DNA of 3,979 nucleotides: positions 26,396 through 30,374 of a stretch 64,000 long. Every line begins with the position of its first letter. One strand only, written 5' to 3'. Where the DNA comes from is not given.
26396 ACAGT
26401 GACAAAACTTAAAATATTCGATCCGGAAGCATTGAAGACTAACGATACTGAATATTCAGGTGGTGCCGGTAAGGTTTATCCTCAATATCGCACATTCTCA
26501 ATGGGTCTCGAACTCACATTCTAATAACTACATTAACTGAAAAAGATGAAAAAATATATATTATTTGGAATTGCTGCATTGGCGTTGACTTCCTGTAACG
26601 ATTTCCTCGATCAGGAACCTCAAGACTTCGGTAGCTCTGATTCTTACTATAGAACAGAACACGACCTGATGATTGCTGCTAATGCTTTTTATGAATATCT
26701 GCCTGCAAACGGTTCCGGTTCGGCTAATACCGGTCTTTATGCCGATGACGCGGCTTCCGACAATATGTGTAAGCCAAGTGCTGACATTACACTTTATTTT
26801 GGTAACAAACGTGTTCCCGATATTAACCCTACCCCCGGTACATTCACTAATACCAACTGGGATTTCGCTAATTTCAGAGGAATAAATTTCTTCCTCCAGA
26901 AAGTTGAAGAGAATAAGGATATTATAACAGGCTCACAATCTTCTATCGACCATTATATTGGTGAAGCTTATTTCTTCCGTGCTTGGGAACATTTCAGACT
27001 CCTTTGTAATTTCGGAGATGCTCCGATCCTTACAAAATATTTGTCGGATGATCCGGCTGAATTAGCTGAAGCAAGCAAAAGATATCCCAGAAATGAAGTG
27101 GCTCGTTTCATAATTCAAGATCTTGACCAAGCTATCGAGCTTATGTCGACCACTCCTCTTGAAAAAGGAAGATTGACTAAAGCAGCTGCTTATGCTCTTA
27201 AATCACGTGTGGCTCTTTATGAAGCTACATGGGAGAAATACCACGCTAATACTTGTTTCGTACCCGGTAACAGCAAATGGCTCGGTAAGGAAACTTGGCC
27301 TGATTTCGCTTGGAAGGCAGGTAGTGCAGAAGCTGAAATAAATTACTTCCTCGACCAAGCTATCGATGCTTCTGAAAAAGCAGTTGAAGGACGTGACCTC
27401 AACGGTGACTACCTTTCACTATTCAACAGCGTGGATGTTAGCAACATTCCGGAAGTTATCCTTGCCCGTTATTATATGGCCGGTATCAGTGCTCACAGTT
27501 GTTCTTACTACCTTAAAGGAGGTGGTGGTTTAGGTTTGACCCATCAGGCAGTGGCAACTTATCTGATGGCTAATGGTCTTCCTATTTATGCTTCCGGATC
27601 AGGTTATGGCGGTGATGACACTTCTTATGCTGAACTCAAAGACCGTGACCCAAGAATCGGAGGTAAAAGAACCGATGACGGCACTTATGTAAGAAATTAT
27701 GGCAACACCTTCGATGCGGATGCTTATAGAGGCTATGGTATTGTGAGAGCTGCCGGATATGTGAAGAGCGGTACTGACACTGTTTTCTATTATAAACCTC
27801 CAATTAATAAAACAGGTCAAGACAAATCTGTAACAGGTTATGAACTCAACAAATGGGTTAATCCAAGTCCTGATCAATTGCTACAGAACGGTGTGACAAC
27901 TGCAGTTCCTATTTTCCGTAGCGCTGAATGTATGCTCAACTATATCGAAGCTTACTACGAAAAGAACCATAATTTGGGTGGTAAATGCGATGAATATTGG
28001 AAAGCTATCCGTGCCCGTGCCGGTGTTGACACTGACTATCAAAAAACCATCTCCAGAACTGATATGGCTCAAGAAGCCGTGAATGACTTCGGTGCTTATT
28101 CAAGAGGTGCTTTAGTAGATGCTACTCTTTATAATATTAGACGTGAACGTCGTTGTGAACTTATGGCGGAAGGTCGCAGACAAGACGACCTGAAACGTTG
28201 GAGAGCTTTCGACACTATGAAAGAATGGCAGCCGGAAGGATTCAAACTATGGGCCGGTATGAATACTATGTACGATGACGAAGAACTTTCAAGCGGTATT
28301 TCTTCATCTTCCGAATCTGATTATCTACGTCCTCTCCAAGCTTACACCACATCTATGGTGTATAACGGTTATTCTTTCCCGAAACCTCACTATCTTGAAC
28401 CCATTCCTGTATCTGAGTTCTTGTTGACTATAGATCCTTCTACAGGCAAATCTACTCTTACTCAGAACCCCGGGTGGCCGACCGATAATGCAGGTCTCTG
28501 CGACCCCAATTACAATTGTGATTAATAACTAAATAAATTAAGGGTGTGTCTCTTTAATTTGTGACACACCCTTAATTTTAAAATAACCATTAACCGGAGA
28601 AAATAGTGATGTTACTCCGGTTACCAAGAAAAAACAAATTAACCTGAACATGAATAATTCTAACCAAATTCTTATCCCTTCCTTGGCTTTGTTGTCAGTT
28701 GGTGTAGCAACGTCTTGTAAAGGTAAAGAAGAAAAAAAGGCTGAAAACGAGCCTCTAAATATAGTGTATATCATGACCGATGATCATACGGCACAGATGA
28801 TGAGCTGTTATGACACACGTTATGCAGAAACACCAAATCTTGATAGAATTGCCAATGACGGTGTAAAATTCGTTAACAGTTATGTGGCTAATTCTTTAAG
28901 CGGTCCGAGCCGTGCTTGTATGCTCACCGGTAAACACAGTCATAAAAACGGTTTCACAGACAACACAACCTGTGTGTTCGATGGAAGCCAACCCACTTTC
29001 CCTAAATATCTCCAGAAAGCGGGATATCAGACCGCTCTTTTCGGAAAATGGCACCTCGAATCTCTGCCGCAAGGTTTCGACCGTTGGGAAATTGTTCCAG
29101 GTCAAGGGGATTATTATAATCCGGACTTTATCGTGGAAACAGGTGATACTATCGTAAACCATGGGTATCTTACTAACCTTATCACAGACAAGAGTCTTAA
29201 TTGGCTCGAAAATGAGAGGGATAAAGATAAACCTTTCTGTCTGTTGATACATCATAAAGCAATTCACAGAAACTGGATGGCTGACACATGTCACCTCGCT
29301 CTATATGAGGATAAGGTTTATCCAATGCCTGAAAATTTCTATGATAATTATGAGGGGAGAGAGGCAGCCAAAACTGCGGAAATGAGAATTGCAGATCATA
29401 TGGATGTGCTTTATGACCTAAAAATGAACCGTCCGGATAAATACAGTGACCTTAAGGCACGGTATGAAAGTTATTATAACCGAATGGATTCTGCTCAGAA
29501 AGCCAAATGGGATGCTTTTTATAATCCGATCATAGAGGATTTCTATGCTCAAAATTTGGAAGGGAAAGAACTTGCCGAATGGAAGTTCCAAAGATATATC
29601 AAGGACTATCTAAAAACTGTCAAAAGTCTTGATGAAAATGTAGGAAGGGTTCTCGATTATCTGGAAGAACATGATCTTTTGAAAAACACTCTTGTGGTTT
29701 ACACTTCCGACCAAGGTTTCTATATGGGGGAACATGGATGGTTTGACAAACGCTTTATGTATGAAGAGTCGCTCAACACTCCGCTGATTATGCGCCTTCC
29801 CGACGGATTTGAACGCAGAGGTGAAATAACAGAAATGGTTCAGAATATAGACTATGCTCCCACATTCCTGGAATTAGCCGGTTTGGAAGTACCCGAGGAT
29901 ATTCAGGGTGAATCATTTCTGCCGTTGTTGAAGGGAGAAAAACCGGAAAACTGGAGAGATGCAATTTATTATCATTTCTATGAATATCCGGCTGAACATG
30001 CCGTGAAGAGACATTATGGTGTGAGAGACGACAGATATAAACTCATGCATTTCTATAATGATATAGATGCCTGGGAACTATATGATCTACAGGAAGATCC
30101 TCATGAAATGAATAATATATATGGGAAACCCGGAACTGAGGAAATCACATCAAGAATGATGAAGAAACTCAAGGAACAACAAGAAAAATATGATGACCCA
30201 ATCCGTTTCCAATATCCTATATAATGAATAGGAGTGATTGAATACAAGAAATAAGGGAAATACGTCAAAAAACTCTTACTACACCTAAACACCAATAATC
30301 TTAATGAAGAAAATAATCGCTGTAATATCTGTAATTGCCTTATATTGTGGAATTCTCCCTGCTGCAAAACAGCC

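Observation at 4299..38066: T9SS-cargo cluster physically joined to a Sus-type locus for a sulfated LacNAc-type glycan, with no linked sensor/regulator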

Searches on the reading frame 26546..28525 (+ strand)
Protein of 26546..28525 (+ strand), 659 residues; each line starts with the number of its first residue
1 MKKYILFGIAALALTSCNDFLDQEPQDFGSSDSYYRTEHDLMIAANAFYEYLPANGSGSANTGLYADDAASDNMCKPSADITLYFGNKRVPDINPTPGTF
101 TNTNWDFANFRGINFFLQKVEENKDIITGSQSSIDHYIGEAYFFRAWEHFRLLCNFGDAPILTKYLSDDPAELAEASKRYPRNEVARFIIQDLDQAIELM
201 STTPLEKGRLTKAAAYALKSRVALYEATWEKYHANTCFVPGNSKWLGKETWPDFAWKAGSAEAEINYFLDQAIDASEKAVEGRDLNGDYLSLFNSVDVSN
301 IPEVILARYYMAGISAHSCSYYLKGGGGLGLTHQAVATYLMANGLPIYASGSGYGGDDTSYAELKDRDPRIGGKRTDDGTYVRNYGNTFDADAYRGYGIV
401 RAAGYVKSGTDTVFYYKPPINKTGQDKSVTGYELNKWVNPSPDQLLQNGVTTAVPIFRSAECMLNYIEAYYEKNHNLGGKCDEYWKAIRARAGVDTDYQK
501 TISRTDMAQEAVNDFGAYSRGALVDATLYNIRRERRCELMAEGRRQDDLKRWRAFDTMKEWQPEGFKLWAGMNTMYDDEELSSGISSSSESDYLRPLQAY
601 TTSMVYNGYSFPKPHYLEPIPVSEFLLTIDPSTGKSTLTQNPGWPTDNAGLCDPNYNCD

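Call 4: search_protein_families(library=pfam, proteins=[window:26546-28525:+], max_evalue=0.01)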
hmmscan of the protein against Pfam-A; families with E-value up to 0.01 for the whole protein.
window:26546-28525:+ (659 aa): 2 families
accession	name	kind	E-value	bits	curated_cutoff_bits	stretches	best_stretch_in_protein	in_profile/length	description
PF07980.17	SusD_RagB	-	8.4e-38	131.1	23.1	1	321-644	35-297/297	SusD family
PF14322.12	SusD-like_3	-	2.4e-20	74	27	1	19-224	1-191/191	Starch-binding associating with outer membrane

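Call 5: search_protein_families(library=ncbifam, proteins=[window:26546-28525:+], max_evalue=0.01)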
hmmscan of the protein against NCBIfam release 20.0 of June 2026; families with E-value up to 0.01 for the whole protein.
window:26546-28525:+ (659 aa): 2 families
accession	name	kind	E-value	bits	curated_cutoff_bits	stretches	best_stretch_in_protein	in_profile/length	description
NF033072.0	NanU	exception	1.9e-09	37.1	425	1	3-224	6-225/521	SusD family outer membrane lipoprotein NanU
NF033071.0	SusD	exception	2.9e-09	35.7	725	1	112-227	128-235/558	starch-binding outer membrane lipoprotein SusD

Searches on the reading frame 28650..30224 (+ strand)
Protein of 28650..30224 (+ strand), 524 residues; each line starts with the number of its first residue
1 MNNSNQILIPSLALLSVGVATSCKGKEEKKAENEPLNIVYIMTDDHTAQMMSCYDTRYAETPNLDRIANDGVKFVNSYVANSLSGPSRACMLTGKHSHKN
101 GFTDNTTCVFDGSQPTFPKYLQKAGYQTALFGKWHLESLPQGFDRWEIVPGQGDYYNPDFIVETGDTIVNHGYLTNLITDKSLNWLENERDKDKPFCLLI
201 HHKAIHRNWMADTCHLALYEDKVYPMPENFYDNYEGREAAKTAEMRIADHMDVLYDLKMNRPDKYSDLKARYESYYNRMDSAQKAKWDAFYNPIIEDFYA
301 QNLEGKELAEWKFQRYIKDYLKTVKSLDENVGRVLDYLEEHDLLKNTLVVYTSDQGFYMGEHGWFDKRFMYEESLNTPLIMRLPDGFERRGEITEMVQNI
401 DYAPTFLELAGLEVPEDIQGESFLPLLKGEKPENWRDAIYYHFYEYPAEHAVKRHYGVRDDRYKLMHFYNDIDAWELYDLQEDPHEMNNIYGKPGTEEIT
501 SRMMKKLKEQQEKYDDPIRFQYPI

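Call 4: search_protein_families(library=pfam, proteins=[window:28650-30224:+], max_evalue=0.01)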
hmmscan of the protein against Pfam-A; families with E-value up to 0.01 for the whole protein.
window:28650-30224:+ (524 aa): 4 families
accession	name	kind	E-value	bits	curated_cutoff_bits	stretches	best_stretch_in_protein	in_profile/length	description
PF16347.10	SGSH_C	-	6.9e-75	250.8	29.3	1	360-512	1-153/154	N-sulphoglucosamine sulphohydrolase, C-terminal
PF00884.28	Sulfatase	-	4.4e-54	184.3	25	1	37-411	2-300/301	Sulfatase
PF01663.27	Phosphodiest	-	3.8e-10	40.3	23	1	57-358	16-222/342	Type I phosphodiesterase / nucleotide pyrophosphatase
PF02995.22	DUF229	-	0.00014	21.2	25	1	314-391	300-375/496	Protein of unknown function (DUF229)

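Call 5: search_protein_families(library=ncbifam, proteins=[window:28650-30224:+], max_evalue=0.01)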
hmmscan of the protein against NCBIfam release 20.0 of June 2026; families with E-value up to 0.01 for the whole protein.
window:28650-30224:+ (524 aa): 10 families
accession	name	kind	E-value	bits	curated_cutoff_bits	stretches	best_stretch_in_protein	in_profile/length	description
NF010322.0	PRK13759.1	equivalog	8.5e-60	202.6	481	2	259-514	208-464/486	arylsulfatase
TIGR03417.1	chol_sulfatase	equivalog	6.4e-54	183.7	433.45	2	284-509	222-438/500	choline-sulfatase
NF045661.1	HdlasePehA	equivalog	2.5e-46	158.4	900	2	281-514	243-488/506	phosphoric/sulfuric ester hydrolase PehA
NF052527.1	Mn_arylsulf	exception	8.9e-34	117.2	850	2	285-510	236-451/479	manganese-dependent arylsulfatase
NF038282.1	LapC_YejM_PbgA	exception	9.7e-07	27.4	825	1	283-401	374-491/584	LPS biosynthesis-modulating metalloenzyme YejM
NF051873.1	AlkPhosPhoY32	equivalog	0.0001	21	1000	1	23-106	11-91/539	alkaline phosphatase PhoY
NF033670.1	polymyxin_MCR6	exception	0.00046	19.1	1235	1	299-365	408-474/538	MCR-6 family phosphoethanolamine--lipid A transferase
NF012159.0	polymyxin_MCR2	exception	0.00072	18.4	1200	1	300-365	409-474/538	MCR-2 family phosphoethanolamine--lipid A transferase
NF053595.1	LptchSynLtaSGpos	equivalog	0.0043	15.7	970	0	316-419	426-535/626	lipoteichoic acid synthase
NF008619.0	PRK11598.1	equivalog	0.0098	14.4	660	0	306-393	407-498/546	phosphoethanolamine transferase EptA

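Call 11: search_solved_structures(query=window:28650-30224:+, max_evalue=1e-10)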
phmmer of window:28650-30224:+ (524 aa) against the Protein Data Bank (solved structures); distinct sequences matched with E-value up to 1e-10: 82 (the best 60 are shown).
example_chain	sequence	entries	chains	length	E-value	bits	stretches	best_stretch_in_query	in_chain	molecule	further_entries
7p24_AAA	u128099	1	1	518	1.1e-264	882.6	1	30-521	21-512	Mucin-desulfating sulfatase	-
5g2v_A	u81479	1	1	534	4.3e-180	603.4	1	27-516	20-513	N-ACETYLGLUCOSAMINE-6-SULFATASE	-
9s03_A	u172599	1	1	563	6.2e-162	543.5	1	19-515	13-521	Putative sulfatase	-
7ebp_A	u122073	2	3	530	7.4e-136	457.4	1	29-517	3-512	Sulfatase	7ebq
9s8y_A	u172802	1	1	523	1.7e-134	452.9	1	37-517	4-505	Sulfatase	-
7lha_A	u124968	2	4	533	4.2e-92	313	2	30-239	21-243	Exo-L-galactose-6-sulfatase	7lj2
7snj_A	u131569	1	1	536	3.1e-87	297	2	310-470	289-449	Arylsulfatase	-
7sno_A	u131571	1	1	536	1.9e-86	294.4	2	310-470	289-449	Arylsulfatase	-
6hr5_A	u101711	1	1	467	1.3e-46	162.9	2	312-517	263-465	Alpha-L-rhamnosidase/sulfatase (GH78)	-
2qzu_A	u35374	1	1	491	3.6e-42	148.2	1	304-518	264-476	Putative sulfatase yidJ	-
9ihk_D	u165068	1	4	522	6e-42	147.5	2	315-518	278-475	Sulfatase_S1_30A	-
4upi_A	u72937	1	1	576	8.5e-42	147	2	280-507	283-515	SULFATASE FAMILY PROTEIN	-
4upl_A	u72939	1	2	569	1.5e-41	146.2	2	316-507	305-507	SULFATASE FAMILY PROTEIN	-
9fo1_A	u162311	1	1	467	1.9e-40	142.6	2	34-223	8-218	k-carrageenan sulfatase S1_16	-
7stt_A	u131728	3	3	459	7.2e-38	134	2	322-509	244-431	N-acetylgalactosamine-6-sulfatase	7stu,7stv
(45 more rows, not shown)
